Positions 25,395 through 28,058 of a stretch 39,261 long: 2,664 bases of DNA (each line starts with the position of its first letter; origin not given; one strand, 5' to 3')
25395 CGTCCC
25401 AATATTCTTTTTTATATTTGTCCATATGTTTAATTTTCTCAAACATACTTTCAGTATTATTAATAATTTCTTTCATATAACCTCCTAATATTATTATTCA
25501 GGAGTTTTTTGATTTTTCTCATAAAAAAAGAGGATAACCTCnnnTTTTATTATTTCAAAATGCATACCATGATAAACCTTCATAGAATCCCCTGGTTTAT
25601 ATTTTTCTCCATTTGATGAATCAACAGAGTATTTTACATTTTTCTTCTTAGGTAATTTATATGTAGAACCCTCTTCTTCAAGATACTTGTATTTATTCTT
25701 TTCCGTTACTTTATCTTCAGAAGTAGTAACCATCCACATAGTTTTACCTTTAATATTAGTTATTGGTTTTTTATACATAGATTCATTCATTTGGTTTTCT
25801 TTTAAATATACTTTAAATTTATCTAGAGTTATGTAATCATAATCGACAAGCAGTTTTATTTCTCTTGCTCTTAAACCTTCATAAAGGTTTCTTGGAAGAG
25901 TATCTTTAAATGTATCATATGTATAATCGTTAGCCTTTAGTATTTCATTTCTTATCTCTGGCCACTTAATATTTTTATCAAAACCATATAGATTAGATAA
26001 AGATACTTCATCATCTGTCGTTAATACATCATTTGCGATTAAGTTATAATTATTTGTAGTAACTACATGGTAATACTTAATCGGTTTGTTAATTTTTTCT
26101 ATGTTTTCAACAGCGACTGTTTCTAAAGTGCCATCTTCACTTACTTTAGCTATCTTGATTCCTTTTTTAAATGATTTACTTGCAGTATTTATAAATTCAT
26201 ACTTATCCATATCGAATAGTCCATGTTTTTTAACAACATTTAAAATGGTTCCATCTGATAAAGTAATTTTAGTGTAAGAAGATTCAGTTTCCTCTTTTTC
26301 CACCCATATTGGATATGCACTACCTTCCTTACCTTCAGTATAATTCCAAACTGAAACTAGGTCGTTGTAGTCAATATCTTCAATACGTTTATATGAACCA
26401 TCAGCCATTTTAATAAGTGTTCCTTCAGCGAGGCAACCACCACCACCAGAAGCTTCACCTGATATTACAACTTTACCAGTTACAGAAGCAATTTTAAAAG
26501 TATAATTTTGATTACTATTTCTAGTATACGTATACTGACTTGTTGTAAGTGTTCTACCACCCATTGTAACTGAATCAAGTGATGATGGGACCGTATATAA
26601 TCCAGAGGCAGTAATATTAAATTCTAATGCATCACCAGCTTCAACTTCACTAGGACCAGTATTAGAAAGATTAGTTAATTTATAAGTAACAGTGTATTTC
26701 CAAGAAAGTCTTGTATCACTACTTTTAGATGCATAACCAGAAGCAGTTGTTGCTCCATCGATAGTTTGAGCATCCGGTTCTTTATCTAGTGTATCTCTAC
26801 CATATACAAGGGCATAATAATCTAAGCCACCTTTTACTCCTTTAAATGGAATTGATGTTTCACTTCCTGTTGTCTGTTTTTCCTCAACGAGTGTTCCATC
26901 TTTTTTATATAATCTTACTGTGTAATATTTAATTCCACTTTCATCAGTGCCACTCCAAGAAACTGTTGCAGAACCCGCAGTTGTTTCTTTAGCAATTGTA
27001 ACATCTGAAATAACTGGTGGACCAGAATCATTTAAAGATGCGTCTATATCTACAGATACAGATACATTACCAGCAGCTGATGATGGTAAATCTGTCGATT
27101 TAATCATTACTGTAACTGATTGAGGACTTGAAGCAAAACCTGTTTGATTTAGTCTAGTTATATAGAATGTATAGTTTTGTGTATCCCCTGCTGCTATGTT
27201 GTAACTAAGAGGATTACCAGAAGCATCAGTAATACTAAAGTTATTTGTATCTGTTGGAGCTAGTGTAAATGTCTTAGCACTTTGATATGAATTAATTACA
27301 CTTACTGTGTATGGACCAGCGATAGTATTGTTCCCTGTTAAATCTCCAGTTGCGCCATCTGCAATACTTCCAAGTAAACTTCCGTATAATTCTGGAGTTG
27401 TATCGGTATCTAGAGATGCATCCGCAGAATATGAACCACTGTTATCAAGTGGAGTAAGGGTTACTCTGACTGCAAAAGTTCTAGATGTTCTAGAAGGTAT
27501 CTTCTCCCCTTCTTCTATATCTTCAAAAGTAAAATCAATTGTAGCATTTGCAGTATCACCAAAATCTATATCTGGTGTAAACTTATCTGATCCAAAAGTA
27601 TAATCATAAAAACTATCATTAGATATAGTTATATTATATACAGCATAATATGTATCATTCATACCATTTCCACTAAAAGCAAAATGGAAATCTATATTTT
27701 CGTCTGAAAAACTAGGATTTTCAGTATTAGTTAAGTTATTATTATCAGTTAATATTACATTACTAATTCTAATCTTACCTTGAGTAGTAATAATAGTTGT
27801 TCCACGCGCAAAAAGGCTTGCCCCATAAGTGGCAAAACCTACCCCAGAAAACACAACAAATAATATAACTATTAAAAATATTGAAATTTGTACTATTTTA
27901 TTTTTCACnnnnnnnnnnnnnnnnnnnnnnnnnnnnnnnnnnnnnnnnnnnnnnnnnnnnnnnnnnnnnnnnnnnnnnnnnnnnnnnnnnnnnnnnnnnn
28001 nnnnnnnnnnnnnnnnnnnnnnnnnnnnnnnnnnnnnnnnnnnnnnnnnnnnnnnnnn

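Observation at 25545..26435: Hint (hedgehog/intein-like) autoprocessing domain embedded in the exported fibre-associated protein, followed by an unknown 156-aa domain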

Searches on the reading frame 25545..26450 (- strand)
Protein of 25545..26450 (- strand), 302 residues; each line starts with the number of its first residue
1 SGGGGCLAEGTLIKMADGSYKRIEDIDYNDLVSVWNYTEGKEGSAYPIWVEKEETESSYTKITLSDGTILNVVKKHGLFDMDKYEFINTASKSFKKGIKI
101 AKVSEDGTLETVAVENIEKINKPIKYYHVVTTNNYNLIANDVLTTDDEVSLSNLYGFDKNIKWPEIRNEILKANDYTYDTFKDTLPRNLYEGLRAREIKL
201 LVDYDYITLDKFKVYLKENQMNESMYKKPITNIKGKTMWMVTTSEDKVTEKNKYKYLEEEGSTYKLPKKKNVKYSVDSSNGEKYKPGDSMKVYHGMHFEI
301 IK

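Call 5: find_homologous_proteins(query=window:25545-26450:-, max_evalue=0.001)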
Query window:25545-26450:- (302 aa): 12 proteins with E <= 0.001 among 1037 candidates.
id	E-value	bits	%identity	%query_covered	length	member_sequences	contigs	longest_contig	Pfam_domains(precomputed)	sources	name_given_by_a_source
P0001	6.1e-71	257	47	98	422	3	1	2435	-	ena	-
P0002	7.4e-71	257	46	97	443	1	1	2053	-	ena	-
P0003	3.0e-69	252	45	97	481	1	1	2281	-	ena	-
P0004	2.8e-62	229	46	92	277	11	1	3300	-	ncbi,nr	ncbi:MAG: hypothetical protein MSH29_04085, partial [Tenericutes bacterium]|nr:hypothetical protein 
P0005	5.4e-60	221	42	98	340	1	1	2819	-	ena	-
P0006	2.3e-54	203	45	73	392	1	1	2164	-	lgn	-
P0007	1.6e-52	197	42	89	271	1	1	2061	-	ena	-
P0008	3.3e-52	196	44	84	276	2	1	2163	-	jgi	jgi:hypothetical protein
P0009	6.1e-36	142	45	56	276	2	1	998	-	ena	-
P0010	4.0e-20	90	33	67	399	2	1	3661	-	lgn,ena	-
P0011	4.7e-13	67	32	58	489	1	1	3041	-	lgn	-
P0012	1.1e-5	43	31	48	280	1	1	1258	PF07591.16,PF14623.12,PF18895.6,PF05203.22,PF14890.12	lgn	-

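Call 6: search_solved_structures(query=window:25545-26450:-, max_evalue=10, show_alignments=3)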
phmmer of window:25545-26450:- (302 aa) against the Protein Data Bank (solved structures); distinct sequences matched with E-value up to 10: 9.
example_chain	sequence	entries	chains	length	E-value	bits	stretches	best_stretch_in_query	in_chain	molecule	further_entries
6y75_A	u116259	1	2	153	0.0011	21.7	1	4-150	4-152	NAD(P)(+)--arginine ADP-ribosyltransferase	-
6tmm_AAA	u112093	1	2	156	0.0011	21.6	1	4-150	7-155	NAD(P)(+)--arginine ADP-ribosyltransferase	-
6tmm_BBB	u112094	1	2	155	0.0018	21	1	4-145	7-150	NAD(P)(+)--arginine ADP-ribosyltransferase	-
6y75_B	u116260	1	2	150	0.0027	20.4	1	4-144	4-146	NAD(P)(+)--arginine ADP-ribosyltransferase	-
8w20_A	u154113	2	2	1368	0.0047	19.6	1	6-82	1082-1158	Intein C-terminal splicing domain-containing protein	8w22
3wr7_A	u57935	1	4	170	0.24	14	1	189-238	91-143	Spermidine N1-acetyltransferase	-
6cy6_A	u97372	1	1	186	0.27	13.8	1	189-238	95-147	Spermidine N(1)-acetyltransferase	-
4r9m_A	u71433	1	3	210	0.34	13.5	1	189-238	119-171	Spermidine N(1)-acetyltransferase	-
1gpp_A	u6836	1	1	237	0.73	12.4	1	3-38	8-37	ENDONUCLEASE PI-SCEI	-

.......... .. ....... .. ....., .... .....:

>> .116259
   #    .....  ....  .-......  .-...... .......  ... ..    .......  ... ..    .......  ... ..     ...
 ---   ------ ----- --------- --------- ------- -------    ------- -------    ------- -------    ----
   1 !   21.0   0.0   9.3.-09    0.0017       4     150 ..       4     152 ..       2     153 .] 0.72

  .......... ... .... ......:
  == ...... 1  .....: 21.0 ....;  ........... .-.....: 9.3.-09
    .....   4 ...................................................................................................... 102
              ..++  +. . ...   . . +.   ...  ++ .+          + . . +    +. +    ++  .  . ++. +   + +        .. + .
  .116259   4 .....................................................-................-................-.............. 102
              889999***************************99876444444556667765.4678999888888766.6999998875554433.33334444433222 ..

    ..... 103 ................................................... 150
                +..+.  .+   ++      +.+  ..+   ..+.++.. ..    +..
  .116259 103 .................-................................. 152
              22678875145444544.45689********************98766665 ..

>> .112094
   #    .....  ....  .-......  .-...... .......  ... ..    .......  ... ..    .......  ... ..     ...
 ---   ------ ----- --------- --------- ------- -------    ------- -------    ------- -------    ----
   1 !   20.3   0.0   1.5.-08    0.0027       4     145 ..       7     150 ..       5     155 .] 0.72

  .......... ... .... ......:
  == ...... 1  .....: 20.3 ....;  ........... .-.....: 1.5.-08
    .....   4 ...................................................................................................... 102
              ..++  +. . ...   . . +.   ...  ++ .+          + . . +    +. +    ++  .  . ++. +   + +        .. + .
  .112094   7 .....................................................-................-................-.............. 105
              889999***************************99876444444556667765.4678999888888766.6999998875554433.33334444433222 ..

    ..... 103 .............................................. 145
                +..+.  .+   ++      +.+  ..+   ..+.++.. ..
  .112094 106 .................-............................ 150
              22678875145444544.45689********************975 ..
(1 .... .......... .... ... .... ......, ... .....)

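Call 10: search_solved_structures(query=A1, max_evalue=1, show_alignments=2)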
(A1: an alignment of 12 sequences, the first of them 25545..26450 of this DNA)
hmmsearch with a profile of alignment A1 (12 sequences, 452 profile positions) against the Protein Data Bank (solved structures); distinct sequences matched with E-value up to 1: 12.
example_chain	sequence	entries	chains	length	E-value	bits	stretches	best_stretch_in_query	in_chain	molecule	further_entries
6y75_A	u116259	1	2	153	1.4e-05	27.6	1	155-297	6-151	NAD(P)(+)--arginine ADP-ribosyltransferase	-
6tmm_AAA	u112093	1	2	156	1.4e-05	27.5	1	155-297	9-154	NAD(P)(+)--arginine ADP-ribosyltransferase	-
6tmm_BBB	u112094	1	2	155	2e-05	27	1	155-295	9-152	NAD(P)(+)--arginine ADP-ribosyltransferase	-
6y75_B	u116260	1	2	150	3.4e-05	26.3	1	155-292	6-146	NAD(P)(+)--arginine ADP-ribosyltransferase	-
8w20_A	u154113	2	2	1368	0.00012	24.5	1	150-249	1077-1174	Intein C-terminal splicing domain-containing protein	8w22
5bkh_A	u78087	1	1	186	0.044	16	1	181-292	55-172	DNA polymerase II large subunit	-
7oec_A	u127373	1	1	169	0.06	15.6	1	181-292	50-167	DNA polymerase II large subunit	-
1gpp_A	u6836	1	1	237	0.067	15.4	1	152-176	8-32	ENDONUCLEASE PI-SCEI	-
4e2u_A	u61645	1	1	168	0.18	14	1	179-288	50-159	Pho radA intein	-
9cop_A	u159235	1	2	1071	0.39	12.9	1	150-176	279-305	V-type proton ATPase catalytic subunit A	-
6mwy_A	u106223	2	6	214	0.6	12.3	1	150-181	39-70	Pre-mRNA-processing-splicing factor 8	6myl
4j2j_A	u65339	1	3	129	0.64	12.2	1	156-181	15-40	Ataxin-1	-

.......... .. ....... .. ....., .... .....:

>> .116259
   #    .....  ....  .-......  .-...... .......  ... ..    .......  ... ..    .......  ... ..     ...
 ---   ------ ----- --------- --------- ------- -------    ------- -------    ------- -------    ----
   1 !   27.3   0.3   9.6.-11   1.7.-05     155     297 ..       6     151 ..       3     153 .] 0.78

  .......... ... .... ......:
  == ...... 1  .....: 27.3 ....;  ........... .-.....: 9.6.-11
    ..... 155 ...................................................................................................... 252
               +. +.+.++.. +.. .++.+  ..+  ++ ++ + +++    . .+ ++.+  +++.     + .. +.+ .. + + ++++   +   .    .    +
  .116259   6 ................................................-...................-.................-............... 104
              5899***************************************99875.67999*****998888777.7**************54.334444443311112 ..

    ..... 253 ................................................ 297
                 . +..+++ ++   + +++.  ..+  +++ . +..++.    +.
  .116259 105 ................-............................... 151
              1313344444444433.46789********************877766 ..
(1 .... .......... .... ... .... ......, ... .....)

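Call 21: predict_structure(alignment_id=A1)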
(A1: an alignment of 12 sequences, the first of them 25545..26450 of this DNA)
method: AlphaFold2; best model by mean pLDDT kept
length: 302 residues; sequences in the alignment: 12
mean_pLDDT: 91.9   pTM: 0.89
mean pLDDT of the five models: 91.9, 88.4, 88.4, 87.1, 85.4
residues with pLDDT >= 90: 231; 70-90: 67; 50-70: 1; < 50: 3
segments of 3 or more residues with pLDDT < 50: 1-3
pLDDT, mean of each block of 10 residues (from residue 1): 73 97 97 93 94 95 98 95 94 95 94 98 95 90 87 89 88 87 92 88 90 90 90 94 93 95 92 90 93 94 88
secondary structure, 60 per line:
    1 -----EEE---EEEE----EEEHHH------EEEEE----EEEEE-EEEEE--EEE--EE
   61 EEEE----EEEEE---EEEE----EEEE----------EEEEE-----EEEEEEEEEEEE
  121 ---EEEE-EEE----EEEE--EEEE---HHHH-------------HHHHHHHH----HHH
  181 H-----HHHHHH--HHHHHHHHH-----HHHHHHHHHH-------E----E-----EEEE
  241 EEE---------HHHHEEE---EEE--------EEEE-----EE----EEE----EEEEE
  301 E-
elements in order: E6-8 E12-15 E20-22 E32-36 E41-45 E47-51 E54-56 E59-64 E69-73 E77-80 E85-88 E99-103 E109-120 E124-127 E129-131 E136-139 E142-145 H149-152 H166-173 H178-181 H187-192 H195-203 H209-218 E237-243 H253-256 E257-259 E263-265 E274-277 E289-291 E296-301

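Call 23: find_related_loci(query=A3, collection=genome_contigs, flank=10000)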
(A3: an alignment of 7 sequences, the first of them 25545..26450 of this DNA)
Query A3 (302 aa) in genome_contigs; peptide patterns used: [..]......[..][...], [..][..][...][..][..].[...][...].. (x = any residue, [..] = any of these).
123 stretches matched a pattern; 54 encode a relative of the query (tblastn E <= 1e-3); 54 distinct loci.
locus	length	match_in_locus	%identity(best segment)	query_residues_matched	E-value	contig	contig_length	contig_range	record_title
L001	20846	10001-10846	58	6-298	2e-103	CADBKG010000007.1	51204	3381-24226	MAG: uncultured Erysipelotrichaceae bacterium isolate RUG14047 genome assembly, contig: RUG14047_asm_7, whole genome sho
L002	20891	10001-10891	50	5-302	3e-87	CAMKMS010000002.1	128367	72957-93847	MAG: uncultured Tenericutes bacterium isolate SRR12081297_bin.29_metaWRAP_v1.3_MAG genome assembly, contig: ERZ12289777.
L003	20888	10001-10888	50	6-302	2e-84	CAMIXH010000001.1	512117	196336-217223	MAG: uncultured Tenericutes bacterium isolate SRR12081296_bin.39_metaWRAP_v1.3_MAG genome assembly, contig: ERZ12289772.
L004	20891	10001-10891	47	3-298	5e-83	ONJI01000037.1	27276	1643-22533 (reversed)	uncultured Firmicutes bacterium isolate RUG357 genome assembly, contig: k87_32154165, whole genome shotgun sequence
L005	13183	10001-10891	46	3-298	2e-82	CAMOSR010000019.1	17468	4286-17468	MAG: uncultured Firmicutes bacterium isolate SRR873602_bin.129_metaWRAP_v1.3_MAG genome assembly, contig: NODE_6539_leng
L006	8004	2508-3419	46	1-301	7e-82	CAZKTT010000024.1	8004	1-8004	MAG TPA_asm: uncultured Mycoplasma sp. isolate SRP278969_co1_29 genome assembly, contig: NODE_14054_length_8004_cov_6.93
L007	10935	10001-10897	49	1-301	3e-81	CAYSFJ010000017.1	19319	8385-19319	MAG TPA_asm: uncultured Mycoplasma sp. isolate binchicken_co354_426 genome assembly, contig: NODE_2932_length_19319_cov_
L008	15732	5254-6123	51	5-298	2e-80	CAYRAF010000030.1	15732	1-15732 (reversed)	MAG TPA_asm: uncultured Muribaculaceae bacterium isolate SRP278969_co1_652 genome assembly, contig: NODE_4860_length_157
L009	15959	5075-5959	47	2-298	9e-80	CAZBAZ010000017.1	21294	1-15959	MAG TPA_asm: uncultured Clostridium sp. isolate binchicken_co354_412 genome assembly, contig: NODE_2494_length_21294_cov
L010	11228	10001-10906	45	1-302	9e-79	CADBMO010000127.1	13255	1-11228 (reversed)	MAG: uncultured Erysipelotrichaceae bacterium isolate RUG14108 genome assembly, contig: RUG14108_asm_127, whole genome s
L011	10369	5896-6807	47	1-298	4e-78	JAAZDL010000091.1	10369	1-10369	MAG: Mycoplasmatota bacterium isolate AS09scLD_156 220245_AS09, whole genome shotgun sequence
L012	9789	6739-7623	49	1-298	3e-78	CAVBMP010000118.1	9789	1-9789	Bacteroides helcogenes isolate SRR8978225_cleanbin_000006 genome assembly, contig: Spades_SRR8978225_contig_477, whole g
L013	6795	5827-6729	48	4-301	1e-77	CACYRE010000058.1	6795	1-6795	MAG: uncultured Erysipelotrichaceae bacterium isolate RUG12194 genome assembly, contig: RUG12194_asm_58, whole genome sh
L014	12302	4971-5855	48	4-298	6e-78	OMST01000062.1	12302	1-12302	uncultured Clostridiales bacterium isolate RUG840 genome assembly, contig: k87_33714203, whole genome shotgun sequence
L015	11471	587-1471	47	5-301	4e-77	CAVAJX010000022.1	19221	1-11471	bacterium isolate SRR8978371_cleanbin_000003 genome assembly, contig: Spades_SRR8978371_contig_88, whole genome shotgun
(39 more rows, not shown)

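Call 24: fold_search(model_id=the predicted structure, library=pdb)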
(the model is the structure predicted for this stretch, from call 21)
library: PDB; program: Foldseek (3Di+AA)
matches with E <= 10: 565; with E <= 0.001: 63
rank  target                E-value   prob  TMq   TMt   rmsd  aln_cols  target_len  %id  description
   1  6y75_A                4.4e-10  1.00  0.43  0.82   3.0       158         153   23  BIL2 domain from T.thermophila BUBL1 locus (C1A-N143A) (released 2021-02-03)
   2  6y75_B                5.9e-10  1.00  0.41  0.80   2.8       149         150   22  BIL2 domain from T.thermophila BUBL1 locus (C1A-N143A) (released 2021-02-03)
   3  6tmm_BBB              8.3e-10  1.00  0.40  0.74   3.1       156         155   21  BIL2 domain from T.thermophila BUBL1 locus (C1A-N143A) (released 2020-12-16)
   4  6tmm_AAA              4.5e-09  1.00  0.41  0.76   2.7       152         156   22  BIL2 domain from T.thermophila BUBL1 locus (C1A-N143A) (released 2020-12-16)
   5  6qaz                  3.6e-08  1.00  0.38  0.84   2.8       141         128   22  Crystal structure of gp41-1 intein (released 2019-11-13)
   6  6riz                  5.1e-08  1.00  0.38  0.86   2.7       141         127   21  Crystal structure of gp41-1 intein (C1A, F65W, D107C) (released 2020-04-29)
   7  3ifj_A                8.0e-08  1.00  0.40  0.84   2.3       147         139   20  Crystal structure of Mtu recA intein, splicing domain (released 2009-10-06)
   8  6rpq                  1.0e-07  1.00  0.41  0.49   3.2       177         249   17  Crystal structure of PhoCDC21-1 intein (released 2019-08-14)
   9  6frh_B                1.2e-07  1.00  0.39  0.76   3.7       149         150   15  Crystal structure of Ssp DnaB Mini-Intein variant M86 (released 2019-01-30)
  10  1mi8                  1.8e-07  1.00  0.40  0.82   2.7       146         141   15  2.0 Angstrom crystal structure of a DnaB intein from Synechocystis sp. PCC 6803 (released 2003-08-19)
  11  4o1r                  2.0e-07  1.00  0.41  0.83   2.8       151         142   14  Crystal structure of NpuDnaB intein (released 2014-03-19)
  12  1zde                  2.1e-07  1.00  0.40  0.71   3.2       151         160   13  1.95 Angstrom Crystal Structure of a dnaE Intein Precursor from Synechocystis Sp. Pcc 6803 (released 2006-01-24)
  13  5i0a                  2.2e-07  1.00  0.40  0.82   2.5       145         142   21  RecA mini intein in complex with cisplatin (released 2016-09-21)
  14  2lwy_MODEL_1_A        2.6e-07  1.00  0.40  0.84   2.3       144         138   19  Solution Structure of Bacterial Intein-Like domain from Clostridium thermocellum (released 2013-05-08)
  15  4o1s_A                2.6e-07  1.00  0.39  0.67   3.7       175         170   17  Crystal structure of TvoVMA intein (released 2014-03-19)
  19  6tyy                  4.6e-07  1.00  0.38  0.72   3.4       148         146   11  Hedgehog autoprocessing mutant D46H (released 2019-11-20)
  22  1at0                  8.5e-07  1.00  0.38  0.74   3.2       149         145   12  17-kDA fragment of hedgehog C-terminal autoprocessing domain (released 1997-11-12)
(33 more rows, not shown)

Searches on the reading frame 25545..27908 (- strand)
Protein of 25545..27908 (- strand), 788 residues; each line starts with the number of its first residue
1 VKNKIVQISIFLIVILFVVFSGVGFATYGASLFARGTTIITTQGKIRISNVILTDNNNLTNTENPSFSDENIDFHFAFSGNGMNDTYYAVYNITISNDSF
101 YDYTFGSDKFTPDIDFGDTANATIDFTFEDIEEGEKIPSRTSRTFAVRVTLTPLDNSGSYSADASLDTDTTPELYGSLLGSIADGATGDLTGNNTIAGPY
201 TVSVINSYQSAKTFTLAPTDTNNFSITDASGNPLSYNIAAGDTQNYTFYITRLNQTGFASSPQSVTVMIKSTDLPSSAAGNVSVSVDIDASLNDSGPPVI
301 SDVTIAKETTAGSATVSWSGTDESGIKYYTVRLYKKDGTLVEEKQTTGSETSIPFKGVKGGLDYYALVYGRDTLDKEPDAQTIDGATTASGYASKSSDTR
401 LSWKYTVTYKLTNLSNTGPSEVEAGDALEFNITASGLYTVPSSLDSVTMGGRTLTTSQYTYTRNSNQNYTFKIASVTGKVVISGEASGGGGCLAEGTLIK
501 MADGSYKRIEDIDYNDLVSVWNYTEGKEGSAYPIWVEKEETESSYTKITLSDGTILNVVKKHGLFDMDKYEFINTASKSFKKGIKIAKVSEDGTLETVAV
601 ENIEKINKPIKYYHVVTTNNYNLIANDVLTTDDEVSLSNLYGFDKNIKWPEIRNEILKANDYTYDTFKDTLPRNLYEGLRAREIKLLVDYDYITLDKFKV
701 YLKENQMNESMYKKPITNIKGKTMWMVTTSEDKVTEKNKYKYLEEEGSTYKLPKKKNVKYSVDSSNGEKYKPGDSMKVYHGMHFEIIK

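Call 3: search_protein_families(library=pfam, proteins=[window:25545-27908:-], max_evalue=0.1)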
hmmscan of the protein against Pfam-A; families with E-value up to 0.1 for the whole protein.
window:25545-27908:- (788 aa): 7 families
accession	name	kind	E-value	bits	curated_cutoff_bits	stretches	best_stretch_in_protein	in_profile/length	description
PF00041.27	fn3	-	0.0018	18.9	25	1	301-371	4-69/84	Fibronectin type III domain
PF01079.26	Hint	-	0.0052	16.8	29.7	1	486-574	7-96/213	Hint module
PF11614.14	FixG_C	-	0.0078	16.8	25.6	1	193-270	28-102/119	IG-like fold at C-terminal of FixG, putative oxidoreductase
PF05203.21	Hom_end_hint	-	0.015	15.7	32.1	1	492-518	1-27/228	Hom_end-associated Hint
PF08517.17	AXH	-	0.051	14.5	33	0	495-539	3-47/116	Ataxin-1 and HBP1 module (AXH)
PF13403.11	Hint_2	-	0.073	13.9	28.4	0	492-520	2-29/147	Hint domain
PF23608.1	Ig_ILCR1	-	0.079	13.5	27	0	305-373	10-88/114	ILCR1 Ig-like domain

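Call 4: search_protein_families(library=ncbifam, proteins=[window:25545-27908:-], max_evalue=0.1)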
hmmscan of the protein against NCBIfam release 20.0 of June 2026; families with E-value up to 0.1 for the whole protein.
window:25545-27908:- (788 aa): 1 family
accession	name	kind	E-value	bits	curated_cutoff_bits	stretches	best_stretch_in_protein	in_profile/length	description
NF038136.1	rSAM_Rv_intein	exception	0.0004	19.4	700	1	492-618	76-202/574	intein-containing Rv2578c family radical SAM protein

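Call 76: find_encoding_contigs(protein=window:25545-27908:-, flank=3000, max_places=3)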
Protein window:25545-27908:- (788 aa): no gene with exactly this product is on record in the collection.

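Call 85: search_protein_families(library=padloc, proteins=[window:25545-27908:-], max_evalue=0.01)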
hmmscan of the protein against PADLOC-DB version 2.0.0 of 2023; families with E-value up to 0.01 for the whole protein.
window:25545-27908:- (788 aa): 0 families
